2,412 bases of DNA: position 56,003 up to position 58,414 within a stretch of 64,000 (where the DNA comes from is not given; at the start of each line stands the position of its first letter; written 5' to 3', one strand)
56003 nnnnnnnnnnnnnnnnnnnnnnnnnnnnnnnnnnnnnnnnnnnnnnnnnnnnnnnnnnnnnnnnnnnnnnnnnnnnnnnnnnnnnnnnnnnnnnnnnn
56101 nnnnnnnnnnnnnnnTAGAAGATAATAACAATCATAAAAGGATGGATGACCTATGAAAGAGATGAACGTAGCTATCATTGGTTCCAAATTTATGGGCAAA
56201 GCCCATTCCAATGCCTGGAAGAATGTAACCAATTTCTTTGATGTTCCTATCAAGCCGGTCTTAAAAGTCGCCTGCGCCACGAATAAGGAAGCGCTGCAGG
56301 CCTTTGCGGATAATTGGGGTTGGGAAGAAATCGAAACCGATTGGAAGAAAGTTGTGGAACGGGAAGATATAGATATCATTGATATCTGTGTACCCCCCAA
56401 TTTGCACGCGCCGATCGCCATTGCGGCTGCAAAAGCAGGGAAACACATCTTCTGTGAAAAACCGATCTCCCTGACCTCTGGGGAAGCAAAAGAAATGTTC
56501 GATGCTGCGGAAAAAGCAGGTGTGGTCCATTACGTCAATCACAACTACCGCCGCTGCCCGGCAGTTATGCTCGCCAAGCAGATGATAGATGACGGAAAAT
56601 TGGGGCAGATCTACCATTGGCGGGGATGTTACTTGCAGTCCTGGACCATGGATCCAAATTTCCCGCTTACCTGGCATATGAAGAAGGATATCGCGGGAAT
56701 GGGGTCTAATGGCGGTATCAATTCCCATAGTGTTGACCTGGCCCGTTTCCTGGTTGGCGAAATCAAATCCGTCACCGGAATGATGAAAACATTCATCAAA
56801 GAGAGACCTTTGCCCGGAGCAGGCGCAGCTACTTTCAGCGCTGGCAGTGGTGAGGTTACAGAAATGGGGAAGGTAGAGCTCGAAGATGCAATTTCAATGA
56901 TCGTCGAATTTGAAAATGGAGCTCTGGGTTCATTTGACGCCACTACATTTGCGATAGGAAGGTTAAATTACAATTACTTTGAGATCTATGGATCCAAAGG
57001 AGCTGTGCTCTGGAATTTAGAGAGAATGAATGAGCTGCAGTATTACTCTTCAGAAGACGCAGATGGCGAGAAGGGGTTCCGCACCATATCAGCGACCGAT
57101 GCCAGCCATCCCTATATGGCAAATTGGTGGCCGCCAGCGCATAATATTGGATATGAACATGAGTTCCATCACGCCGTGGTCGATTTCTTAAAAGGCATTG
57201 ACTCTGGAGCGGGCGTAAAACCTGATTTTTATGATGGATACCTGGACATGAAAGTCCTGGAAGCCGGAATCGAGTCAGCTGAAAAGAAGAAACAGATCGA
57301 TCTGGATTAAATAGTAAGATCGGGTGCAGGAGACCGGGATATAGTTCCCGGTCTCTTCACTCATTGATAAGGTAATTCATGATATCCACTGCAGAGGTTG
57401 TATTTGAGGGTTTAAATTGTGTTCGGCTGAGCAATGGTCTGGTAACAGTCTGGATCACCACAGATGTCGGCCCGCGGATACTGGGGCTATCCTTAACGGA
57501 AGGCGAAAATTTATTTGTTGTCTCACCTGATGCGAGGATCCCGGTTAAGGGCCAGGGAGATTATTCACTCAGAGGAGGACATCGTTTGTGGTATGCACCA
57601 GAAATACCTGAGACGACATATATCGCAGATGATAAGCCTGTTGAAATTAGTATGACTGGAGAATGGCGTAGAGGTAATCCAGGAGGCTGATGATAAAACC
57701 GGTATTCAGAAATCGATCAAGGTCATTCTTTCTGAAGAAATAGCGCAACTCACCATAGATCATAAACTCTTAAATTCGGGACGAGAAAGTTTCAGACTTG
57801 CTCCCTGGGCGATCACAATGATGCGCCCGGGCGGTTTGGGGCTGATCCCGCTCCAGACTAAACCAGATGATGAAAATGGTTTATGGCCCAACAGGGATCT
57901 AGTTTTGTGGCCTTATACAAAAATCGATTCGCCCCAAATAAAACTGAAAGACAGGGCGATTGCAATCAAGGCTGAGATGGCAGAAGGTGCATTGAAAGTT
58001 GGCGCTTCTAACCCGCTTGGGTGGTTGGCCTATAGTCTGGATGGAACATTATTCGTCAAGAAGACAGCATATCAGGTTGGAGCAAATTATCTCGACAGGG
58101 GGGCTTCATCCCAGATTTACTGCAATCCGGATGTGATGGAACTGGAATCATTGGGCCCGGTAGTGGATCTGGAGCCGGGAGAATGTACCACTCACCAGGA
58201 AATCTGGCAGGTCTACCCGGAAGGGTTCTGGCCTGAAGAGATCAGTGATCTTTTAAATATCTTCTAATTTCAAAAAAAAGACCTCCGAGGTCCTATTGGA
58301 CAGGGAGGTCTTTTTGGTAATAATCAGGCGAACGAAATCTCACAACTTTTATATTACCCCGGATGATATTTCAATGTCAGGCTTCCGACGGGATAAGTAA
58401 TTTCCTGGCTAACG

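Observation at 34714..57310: Duplicated module of 'TIM-barrel + Gfo/Idh/MocA' genes inside one sugar locus, reminiscent of 3-keto-glycoside / C-glycoside / levoglucosan-type oxidative chemistry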

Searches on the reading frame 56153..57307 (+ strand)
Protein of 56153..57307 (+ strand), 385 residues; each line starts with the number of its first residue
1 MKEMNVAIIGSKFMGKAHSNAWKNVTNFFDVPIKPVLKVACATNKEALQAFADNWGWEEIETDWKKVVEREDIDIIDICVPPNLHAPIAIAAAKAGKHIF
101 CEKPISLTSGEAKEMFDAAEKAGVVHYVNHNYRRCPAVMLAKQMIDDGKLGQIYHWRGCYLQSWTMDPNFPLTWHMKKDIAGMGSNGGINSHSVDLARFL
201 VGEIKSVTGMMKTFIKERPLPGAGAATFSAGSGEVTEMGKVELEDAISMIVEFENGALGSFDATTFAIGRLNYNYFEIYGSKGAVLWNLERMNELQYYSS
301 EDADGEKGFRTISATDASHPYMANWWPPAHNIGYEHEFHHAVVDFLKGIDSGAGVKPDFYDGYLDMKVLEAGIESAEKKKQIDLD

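Call 8: search_protein_families(library=pfam, proteins=[window:56153-57307:+])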
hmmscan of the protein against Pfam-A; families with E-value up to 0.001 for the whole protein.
window:56153-57307:+ (385 aa): 3 families
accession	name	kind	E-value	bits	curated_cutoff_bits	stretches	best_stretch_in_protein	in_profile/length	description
PF01408.29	GFO_IDH_MocA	-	8.8e-27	94.6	24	1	4-130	1-120/120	Oxidoreductase family, NAD-binding Rossmann fold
PF22725.1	GFO_IDH_MocA_C3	-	4.7e-26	91.7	27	1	140-285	3-123/124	GFO/IDH/MocA C-terminal domain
PF02894.22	GFO_IDH_MocA_C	-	1.9e-21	77.3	22.9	1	142-384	1-218/218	Oxidoreductase family, C-terminal alpha/beta domain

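Call 9: search_protein_families(library=ncbifam, proteins=[window:56153-57307:+], max_evalue=0.01)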
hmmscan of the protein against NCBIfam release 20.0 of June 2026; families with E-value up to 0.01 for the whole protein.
window:56153-57307:+ (385 aa): 9 families
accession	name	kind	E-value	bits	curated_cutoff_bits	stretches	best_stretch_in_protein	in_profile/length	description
NF052479.1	LevoglcsnDh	equivalog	6.1e-122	407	650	1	1-382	1-384/386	levoglucosan dehydrogenase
TIGR04380.1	myo_inos_iolG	equivalog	5.2e-34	117.6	355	1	4-215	2-200/330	inositol 2-dehydrogenase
NF040723.1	UDP-GlcNAcDh_Arch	equivalog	1.1e-23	84.3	450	1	4-154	1-142/302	UDP-N-acetylglucosamine 3-dehydrogenase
NF041392.1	XylDh_Gfo6_Halo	equivalog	4.1e-21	75.2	350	1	64-202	74-213/350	D-xylose 1-dehydrogenase Gfo6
NF008607.0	PRK11579.1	subfamily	2.8e-16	59.5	330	1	37-207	30-195/346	oxidoreductase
NF007574.0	PRK10206.1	equivalog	1.4e-10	40.8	352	1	61-154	54-147/345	oxidoreductase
NF052679.1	InsChiInosDhIolG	equivalog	6.5e-09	35.3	540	1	4-152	3-147/343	bifunctional inositol 2-dehydrogenase/D-chiro-inositol 1-dehydrogenase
NF058563.1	BT_2159_fam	equivalog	7.8e-09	35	650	1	5-161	2-151/350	disaccharide 3-dehydrogenase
NF058561.1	BT_2158_fam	equivalog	7.4e-08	31.4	750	1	60-155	82-179/487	glycoside 3-dehydrogenase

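Call 12: search_solved_structures(query=window:56153-57307:+, max_evalue=1e-10, show_alignments=1)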
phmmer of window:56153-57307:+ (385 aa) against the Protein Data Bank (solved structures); distinct sequences matched with E-value up to 1e-10: 52.
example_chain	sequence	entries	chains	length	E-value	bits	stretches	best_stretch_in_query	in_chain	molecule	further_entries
4h3v_A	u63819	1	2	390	3e-108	365.4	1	3-379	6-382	Oxidoreductase domain protein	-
6a3f_A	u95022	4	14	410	4.5e-102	345.1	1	1-384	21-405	Putative dehydrogenase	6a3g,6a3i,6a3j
4gqa_A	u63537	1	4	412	5.4e-67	229.6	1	3-374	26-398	NAD binding Oxidoreductase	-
5ya8_A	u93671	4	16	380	9.8e-50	172.8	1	2-377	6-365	Scyllo-inositol dehydrogenase with L-glucose dehydrogenase activity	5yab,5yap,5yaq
4fb5_A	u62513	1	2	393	1.3e-49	172.3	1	1-376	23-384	Probable oxidoreductase protein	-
6ktj_A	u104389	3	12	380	1.8e-49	171.9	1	2-377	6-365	Scyllo-inositol dehydrogenase with L-glucose dehydrogenase activity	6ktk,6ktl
1zh8_A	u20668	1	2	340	8e-21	77.6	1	4-213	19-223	oxidoreductase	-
7xr9_A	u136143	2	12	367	1.2e-20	77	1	17-268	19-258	DgpA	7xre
2glx_A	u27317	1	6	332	4.4e-20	75.1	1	42-287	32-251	1,5-anhydro-D-fructose reductase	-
6jw6_A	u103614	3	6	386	4.6e-20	75.1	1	6-300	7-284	Dehydrogenase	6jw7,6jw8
9m3d_B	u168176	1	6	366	5.1e-20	74.9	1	50-311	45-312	DgpA1 from W974-1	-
4hkt_A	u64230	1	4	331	1.3e-19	73.6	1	8-383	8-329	Inositol 2-dehydrogenase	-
3ezy_A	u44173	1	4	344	1.7e-19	73.2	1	39-309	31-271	Dehydrogenase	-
5a02_A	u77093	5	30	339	4.5e-17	65.2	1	46-208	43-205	ALDOSE-ALDOSE OXIDOREDUCTASE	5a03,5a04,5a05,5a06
3q2k_A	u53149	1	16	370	1.6e-16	63.4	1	39-217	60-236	oxidoreductase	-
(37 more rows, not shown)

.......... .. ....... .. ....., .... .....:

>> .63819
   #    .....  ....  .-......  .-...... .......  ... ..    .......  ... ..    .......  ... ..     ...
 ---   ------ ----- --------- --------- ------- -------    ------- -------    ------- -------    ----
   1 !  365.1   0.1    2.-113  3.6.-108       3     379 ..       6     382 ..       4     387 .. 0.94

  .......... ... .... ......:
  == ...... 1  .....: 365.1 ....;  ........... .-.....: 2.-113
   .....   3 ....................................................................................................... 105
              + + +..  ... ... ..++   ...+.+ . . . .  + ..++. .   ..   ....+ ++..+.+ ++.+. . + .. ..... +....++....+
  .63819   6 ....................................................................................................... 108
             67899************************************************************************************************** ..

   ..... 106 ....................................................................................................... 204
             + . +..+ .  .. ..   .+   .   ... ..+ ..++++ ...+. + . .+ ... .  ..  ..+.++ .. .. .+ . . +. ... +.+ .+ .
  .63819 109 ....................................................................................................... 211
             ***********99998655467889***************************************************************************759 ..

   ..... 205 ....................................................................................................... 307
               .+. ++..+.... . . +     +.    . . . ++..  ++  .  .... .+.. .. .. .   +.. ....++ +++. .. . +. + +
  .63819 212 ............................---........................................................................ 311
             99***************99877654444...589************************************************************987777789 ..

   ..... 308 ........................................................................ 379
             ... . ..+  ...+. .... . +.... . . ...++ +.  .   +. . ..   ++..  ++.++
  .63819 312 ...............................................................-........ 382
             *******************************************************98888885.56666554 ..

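Call 24: search_solved_structures(query=window:56153-57307:+, max_evalue=1e-60, show_alignments=3)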
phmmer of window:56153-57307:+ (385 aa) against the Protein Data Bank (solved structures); distinct sequences matched with E-value up to 1e-60: 3.
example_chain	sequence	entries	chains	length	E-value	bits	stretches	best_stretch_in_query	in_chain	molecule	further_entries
4h3v_A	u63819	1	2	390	3e-108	365.4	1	3-379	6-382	Oxidoreductase domain protein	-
6a3f_A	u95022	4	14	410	4.5e-102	345.1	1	1-384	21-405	Putative dehydrogenase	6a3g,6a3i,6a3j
4gqa_A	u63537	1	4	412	5.4e-67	229.6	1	3-374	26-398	NAD binding Oxidoreductase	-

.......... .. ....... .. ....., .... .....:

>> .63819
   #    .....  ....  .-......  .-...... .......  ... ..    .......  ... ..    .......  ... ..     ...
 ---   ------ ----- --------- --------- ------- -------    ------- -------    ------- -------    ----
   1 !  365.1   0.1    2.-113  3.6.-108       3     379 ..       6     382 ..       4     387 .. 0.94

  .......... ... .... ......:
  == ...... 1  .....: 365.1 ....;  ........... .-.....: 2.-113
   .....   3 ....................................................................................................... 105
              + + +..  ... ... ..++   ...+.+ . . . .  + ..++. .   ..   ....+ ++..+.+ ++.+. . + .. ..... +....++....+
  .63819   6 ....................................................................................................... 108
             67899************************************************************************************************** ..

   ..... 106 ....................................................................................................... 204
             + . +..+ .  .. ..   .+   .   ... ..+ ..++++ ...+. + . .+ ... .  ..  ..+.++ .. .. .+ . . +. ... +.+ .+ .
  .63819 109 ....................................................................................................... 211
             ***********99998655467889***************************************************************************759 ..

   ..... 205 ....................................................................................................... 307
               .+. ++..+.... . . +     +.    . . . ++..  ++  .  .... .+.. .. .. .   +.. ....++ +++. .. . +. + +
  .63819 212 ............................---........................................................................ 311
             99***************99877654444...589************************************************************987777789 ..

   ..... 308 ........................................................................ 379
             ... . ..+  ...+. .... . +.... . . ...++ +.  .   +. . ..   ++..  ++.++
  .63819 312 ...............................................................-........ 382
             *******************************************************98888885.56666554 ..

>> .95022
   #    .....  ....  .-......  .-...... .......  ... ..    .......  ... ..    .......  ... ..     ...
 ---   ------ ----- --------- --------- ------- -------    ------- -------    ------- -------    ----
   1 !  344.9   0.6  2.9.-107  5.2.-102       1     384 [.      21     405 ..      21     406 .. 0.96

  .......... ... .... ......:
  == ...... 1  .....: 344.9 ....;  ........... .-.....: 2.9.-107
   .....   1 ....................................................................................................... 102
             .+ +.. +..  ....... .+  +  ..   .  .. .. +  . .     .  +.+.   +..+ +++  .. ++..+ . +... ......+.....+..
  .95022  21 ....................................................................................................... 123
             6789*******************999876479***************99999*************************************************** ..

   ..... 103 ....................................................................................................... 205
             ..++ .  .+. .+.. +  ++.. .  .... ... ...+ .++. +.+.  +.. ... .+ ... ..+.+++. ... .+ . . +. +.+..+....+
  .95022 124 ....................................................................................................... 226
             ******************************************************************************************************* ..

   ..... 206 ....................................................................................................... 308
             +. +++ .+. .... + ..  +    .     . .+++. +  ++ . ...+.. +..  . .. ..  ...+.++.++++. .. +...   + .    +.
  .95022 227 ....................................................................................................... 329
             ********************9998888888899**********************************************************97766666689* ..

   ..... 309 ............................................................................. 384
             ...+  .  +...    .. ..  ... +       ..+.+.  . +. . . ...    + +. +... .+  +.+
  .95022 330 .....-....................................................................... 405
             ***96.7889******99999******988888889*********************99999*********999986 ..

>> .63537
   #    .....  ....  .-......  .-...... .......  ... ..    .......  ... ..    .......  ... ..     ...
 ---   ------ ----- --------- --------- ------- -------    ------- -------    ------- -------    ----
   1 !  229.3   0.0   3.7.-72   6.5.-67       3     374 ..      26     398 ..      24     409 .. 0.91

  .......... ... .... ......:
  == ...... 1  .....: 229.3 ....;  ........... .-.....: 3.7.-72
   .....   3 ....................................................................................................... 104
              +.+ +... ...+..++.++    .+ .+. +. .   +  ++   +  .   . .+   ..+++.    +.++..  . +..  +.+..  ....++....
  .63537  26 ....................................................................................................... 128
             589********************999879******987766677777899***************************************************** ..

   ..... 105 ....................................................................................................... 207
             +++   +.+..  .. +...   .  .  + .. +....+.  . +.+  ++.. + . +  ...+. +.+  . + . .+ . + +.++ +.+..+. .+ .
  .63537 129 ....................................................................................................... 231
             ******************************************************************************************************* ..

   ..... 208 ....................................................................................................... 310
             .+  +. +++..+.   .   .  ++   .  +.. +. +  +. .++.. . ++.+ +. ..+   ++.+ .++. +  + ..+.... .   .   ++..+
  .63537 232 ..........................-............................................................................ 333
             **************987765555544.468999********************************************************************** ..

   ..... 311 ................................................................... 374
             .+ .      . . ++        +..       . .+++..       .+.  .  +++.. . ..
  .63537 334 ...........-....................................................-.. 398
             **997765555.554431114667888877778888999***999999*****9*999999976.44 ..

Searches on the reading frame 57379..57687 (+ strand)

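Call 15: search_protein_families(library=pfam, proteins=[window:57379-57687:+])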
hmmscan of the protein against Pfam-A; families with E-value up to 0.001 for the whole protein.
window:57379-57687:+ (103 aa): 0 families

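Call 64: search_protein_families(library=ncbifam, proteins=[window:57379-57687:+], max_evalue=0.00001)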
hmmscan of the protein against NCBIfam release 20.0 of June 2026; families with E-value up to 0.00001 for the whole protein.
window:57379-57687:+ (103 aa): 1 family
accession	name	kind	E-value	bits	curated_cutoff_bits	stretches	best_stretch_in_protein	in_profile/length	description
NF052227.1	TTE1925Mutarot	equivalog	4.9e-19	68.5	550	1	5-91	4-90/298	TTE1925 family mutarotase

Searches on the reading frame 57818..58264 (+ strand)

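Call 16: search_protein_families(library=ncbifam, proteins=[window:57818-58264:+], max_evalue=0.001)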
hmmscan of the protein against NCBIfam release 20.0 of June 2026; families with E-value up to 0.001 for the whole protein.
window:57818-58264:+ (149 aa): 1 family
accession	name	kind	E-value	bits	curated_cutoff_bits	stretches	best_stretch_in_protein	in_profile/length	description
NF052227.1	TTE1925Mutarot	equivalog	5.1e-30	104.6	550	1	2-134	147-277/298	TTE1925 family mutarotase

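Call 65: search_protein_families(library=pfam, proteins=[window:57818-58264:+], max_evalue=0.0001)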
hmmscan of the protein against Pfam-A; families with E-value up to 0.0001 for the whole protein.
window:57818-58264:+ (149 aa): 0 families
